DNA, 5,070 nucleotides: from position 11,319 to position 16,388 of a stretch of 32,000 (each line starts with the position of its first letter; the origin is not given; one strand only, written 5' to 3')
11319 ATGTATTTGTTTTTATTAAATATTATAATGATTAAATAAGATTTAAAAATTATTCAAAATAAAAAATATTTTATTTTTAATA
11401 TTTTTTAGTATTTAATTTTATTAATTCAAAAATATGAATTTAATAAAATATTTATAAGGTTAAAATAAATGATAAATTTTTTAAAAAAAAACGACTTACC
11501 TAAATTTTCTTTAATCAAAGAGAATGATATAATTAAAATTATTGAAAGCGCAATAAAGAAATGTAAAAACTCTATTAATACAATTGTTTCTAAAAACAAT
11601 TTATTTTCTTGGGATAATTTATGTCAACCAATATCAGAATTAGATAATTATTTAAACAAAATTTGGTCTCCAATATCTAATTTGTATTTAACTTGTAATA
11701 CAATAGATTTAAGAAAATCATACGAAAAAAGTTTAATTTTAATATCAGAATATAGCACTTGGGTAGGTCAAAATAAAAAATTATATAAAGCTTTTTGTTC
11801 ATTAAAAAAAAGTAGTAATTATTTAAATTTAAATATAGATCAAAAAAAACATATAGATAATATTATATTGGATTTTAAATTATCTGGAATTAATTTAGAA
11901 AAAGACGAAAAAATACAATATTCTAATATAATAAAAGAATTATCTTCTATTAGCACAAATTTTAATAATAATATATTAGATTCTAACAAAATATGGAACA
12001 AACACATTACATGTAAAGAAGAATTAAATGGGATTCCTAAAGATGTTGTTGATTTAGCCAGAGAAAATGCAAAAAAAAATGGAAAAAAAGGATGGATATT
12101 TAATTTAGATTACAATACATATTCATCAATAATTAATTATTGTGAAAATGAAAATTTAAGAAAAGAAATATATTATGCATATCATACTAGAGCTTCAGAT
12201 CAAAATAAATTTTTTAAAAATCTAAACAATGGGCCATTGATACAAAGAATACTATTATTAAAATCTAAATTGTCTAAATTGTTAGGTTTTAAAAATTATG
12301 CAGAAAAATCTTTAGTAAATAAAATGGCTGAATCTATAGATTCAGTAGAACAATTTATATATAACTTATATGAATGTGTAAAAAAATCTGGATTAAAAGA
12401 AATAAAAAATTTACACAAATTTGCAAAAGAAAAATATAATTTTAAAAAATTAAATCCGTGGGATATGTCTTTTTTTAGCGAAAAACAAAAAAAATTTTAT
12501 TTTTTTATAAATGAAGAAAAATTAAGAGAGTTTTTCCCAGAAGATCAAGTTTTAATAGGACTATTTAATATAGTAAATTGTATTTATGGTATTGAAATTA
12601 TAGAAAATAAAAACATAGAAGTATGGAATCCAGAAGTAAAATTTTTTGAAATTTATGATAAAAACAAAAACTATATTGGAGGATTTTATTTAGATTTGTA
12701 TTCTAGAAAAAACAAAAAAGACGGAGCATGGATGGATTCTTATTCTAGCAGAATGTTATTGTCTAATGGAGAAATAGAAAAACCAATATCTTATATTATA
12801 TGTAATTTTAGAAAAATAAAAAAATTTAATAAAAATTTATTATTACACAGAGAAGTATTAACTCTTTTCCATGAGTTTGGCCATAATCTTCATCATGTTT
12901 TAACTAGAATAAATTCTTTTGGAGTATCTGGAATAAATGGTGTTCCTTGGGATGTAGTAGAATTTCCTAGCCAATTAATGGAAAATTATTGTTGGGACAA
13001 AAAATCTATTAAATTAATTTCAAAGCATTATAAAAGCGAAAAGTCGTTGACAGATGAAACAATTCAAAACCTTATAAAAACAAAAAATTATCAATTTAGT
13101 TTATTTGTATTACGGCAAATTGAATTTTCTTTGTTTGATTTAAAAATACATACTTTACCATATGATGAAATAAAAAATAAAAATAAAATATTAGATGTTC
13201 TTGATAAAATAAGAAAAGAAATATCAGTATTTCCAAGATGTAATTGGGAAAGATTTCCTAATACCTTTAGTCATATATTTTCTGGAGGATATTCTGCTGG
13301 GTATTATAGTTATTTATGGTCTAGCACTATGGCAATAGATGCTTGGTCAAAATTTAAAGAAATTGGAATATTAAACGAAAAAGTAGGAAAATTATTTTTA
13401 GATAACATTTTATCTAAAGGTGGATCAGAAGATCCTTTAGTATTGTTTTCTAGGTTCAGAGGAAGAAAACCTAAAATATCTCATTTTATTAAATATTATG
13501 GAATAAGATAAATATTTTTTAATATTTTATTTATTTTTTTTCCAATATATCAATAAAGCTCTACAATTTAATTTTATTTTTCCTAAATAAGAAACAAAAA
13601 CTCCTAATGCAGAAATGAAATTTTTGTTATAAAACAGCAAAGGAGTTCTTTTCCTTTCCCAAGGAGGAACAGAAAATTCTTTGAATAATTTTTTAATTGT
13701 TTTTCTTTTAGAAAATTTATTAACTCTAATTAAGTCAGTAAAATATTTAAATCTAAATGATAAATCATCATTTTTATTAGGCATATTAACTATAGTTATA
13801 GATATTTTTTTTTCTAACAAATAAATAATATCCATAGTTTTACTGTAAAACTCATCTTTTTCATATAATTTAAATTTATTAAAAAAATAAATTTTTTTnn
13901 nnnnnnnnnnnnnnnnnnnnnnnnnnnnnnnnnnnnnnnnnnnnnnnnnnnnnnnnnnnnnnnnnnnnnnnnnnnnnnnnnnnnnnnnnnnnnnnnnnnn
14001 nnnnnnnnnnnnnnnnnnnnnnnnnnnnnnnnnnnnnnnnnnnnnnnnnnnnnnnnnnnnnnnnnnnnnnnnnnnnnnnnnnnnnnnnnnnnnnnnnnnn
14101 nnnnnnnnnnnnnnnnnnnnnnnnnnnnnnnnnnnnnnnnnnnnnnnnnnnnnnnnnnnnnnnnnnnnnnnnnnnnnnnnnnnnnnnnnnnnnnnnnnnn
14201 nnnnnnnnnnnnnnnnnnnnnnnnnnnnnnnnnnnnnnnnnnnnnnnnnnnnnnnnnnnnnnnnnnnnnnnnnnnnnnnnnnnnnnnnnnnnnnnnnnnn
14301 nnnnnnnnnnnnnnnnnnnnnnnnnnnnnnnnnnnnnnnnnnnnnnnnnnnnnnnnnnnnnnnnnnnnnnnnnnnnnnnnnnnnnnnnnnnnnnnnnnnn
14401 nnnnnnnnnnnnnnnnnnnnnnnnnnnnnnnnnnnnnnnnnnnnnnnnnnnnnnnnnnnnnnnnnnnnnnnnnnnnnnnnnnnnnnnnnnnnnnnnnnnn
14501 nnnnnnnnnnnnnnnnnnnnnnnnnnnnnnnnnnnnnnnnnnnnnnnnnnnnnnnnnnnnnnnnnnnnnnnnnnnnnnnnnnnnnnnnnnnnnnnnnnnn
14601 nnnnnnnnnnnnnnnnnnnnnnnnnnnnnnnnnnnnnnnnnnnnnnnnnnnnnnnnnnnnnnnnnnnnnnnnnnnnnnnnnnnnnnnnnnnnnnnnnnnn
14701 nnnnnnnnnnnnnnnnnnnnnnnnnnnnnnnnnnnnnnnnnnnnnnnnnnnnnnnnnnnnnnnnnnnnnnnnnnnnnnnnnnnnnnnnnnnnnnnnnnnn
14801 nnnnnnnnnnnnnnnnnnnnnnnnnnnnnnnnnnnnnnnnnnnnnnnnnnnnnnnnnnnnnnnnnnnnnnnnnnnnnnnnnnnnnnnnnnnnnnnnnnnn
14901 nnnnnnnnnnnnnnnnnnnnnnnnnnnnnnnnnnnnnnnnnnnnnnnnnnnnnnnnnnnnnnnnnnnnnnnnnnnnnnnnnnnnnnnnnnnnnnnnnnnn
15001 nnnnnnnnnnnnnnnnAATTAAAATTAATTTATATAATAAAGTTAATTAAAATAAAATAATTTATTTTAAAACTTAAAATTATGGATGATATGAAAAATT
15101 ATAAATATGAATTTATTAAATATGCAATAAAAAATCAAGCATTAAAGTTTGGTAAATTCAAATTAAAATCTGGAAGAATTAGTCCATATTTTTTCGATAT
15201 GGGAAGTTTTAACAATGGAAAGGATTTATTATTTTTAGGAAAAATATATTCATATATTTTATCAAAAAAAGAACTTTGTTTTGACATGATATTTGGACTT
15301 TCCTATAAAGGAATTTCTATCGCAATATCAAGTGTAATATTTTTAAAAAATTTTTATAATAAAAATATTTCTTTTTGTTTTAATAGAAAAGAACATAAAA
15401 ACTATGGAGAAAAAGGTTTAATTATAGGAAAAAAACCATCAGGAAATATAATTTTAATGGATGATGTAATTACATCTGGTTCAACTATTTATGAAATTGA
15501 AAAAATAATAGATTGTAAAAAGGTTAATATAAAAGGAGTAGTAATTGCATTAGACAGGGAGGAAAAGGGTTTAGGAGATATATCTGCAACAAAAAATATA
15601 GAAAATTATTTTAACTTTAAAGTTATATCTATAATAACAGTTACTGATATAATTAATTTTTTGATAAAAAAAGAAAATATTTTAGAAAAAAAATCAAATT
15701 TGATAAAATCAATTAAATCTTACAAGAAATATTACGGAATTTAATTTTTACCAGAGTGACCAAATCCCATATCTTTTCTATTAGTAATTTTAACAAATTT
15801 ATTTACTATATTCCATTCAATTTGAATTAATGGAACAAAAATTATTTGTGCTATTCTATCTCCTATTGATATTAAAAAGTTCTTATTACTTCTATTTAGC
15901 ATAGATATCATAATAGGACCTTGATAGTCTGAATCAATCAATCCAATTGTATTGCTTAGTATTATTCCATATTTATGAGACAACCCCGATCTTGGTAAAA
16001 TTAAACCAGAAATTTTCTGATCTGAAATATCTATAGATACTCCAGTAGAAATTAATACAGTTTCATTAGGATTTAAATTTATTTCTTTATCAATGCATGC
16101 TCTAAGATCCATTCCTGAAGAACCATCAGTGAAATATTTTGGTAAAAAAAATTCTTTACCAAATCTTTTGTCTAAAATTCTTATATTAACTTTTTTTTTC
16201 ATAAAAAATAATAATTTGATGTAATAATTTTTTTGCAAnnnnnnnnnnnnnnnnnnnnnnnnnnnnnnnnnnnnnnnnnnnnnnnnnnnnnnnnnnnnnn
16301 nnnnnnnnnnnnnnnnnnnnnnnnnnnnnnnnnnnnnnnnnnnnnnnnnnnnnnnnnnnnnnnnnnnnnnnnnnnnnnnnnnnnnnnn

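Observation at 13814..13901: Essential tilS is also split, with an A9 run at the edge of the only interval where both frames are open; again +1 A repairs it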

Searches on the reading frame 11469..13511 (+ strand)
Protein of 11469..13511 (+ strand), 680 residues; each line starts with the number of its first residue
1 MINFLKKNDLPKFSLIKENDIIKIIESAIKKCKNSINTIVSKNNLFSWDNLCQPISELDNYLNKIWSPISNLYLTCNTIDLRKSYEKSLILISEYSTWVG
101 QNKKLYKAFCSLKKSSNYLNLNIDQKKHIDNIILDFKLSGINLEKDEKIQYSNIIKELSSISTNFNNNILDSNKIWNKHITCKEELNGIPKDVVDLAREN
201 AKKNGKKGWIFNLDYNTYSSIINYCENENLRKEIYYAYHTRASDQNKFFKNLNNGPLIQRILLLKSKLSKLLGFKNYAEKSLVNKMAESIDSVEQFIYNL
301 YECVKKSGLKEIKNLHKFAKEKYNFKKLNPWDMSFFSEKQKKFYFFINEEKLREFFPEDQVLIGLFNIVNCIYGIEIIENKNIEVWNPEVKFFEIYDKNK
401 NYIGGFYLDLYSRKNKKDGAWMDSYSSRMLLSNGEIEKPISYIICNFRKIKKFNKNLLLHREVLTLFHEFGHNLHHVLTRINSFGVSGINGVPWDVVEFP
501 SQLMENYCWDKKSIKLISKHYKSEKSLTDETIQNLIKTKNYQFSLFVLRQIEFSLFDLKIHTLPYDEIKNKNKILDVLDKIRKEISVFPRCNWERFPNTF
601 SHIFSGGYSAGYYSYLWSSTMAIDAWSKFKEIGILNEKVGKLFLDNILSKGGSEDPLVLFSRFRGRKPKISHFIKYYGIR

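Call 41: search_protein_families(library=ncbifam, proteins=[window:11469-13511:+], max_evalue=0.00001)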
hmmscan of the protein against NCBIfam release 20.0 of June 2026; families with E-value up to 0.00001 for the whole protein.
window:11469-13511:+ (680 aa): 2 families
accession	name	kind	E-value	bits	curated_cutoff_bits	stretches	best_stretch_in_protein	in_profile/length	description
NF008159.0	PRK10911.1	equivalog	2.6e-247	822.5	927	1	5-680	6-679/680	oligopeptidase A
NF007624.0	PRK10280.1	equivalog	2.7e-96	323.3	944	1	10-679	17-679/681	peptidyl-dipeptidase Dcp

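Call 46: find_encoding_contigs(protein=window:11469-13511:+, flank=3000, max_places=10)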
Protein window:11469-13511:+ (680 aa): no gene with exactly this product is on record in the collection.

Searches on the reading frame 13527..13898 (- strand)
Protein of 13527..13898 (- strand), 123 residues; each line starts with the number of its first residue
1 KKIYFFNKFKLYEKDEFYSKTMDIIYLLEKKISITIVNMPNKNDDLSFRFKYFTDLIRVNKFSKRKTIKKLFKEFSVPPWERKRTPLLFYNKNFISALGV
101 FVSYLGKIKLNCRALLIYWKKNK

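Call 7: search_protein_families(library=pfam, proteins=[window:13527-13898:-], max_evalue=0.1)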
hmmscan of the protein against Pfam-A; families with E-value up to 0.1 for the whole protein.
window:13527-13898:- (123 aa): 1 family
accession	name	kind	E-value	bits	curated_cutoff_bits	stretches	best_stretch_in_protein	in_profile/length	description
PF11734.13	TilS_C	-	8.2e-16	57.6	22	1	47-113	2-68/74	TilS substrate C-terminal domain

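Call 8: search_protein_families(library=ncbifam, proteins=[window:13527-13898:-], max_evalue=0.1)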
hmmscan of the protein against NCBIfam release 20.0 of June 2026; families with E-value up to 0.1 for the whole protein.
window:13527-13898:- (123 aa): 2 families
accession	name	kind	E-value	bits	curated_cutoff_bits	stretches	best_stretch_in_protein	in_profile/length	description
NF007942.0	PRK10660.1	equivalog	3.4e-18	65.6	606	1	36-122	352-437/439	tRNA lysidine(34) synthetase TilS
TIGR02433.1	lysidine_TilS_C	equivalog_domain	3.7e-11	42.3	20.2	1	47-92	2-47/47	tRNA lysidine(34) synthetase TilS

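Call 16: find_encoding_contigs(protein=window:13527-13835:-, flank=4000, max_places=10)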
Protein window:13527-13835:- (102 aa): no gene with exactly this product is on record in the collection.

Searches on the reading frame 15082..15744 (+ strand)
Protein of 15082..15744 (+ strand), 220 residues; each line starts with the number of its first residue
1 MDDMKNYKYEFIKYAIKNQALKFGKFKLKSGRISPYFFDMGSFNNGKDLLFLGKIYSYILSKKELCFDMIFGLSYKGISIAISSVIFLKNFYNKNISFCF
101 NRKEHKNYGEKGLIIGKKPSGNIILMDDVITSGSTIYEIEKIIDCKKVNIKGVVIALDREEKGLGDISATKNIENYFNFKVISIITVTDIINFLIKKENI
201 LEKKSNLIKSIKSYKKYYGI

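Call 15: find_encoding_contigs(protein=window:15082-15744:+, flank=4000, max_places=10)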
Protein window:15082-15744:+ (220 aa): no gene with exactly this product is on record in the collection.

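Call 41: search_protein_families(library=ncbifam, proteins=[window:15082-15744:+], max_evalue=0.00001)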
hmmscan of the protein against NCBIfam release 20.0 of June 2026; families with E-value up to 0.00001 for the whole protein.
window:15082-15744:+ (220 aa): 5 families
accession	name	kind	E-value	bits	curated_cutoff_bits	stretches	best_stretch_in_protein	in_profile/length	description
TIGR00336.1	pyrE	equivalog_domain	2.9e-44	150.9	106.8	1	14-190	2-173/173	orotate phosphoribosyltransferase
NF010382.0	PRK13809.1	equivalog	1.8e-17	63.5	208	1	17-212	19-203/210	orotate phosphoribosyltransferase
NF004034.0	PRK05500.1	equivalog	1.9e-13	49.8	656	1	19-207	298-473/478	bifunctional orotidine-5'-phosphate decarboxylase/orotate phosphoribosyltransferase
TIGR01367.1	pyrE_Therm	equivalog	3.3e-07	30.1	150.25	1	19-163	10-148/187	orotate phosphoribosyltransferase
NF002620.0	PRK02277.1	subfamily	3.5e-07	30.1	115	1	47-167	67-186/201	orotate phosphoribosyltransferase-like protein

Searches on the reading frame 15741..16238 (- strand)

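Call 42: search_protein_families(library=ncbifam, proteins=[window:15741-16238:-], max_evalue=0.00001)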
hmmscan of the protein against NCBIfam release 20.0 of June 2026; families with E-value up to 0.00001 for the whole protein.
window:15741-16238:- (165 aa): 4 families
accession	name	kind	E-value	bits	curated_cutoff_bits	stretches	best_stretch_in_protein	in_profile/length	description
NF001862.0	PRK00601.1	equivalog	2.4e-53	179.8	103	1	15-164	2-149/150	dUTP diphosphatase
TIGR00576.1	dut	superfamily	4.9e-40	136.5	102.55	1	23-164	4-143/143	dUTP diphosphatase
NF010561.0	PRK13956.1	equivalog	1.9e-14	53.8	223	1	25-141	11-130/147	dUTP diphosphatase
TIGR02274.1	dCTP_deam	equivalog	9.5e-13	48.2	92.8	1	49-139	68-156/180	dCTP deaminase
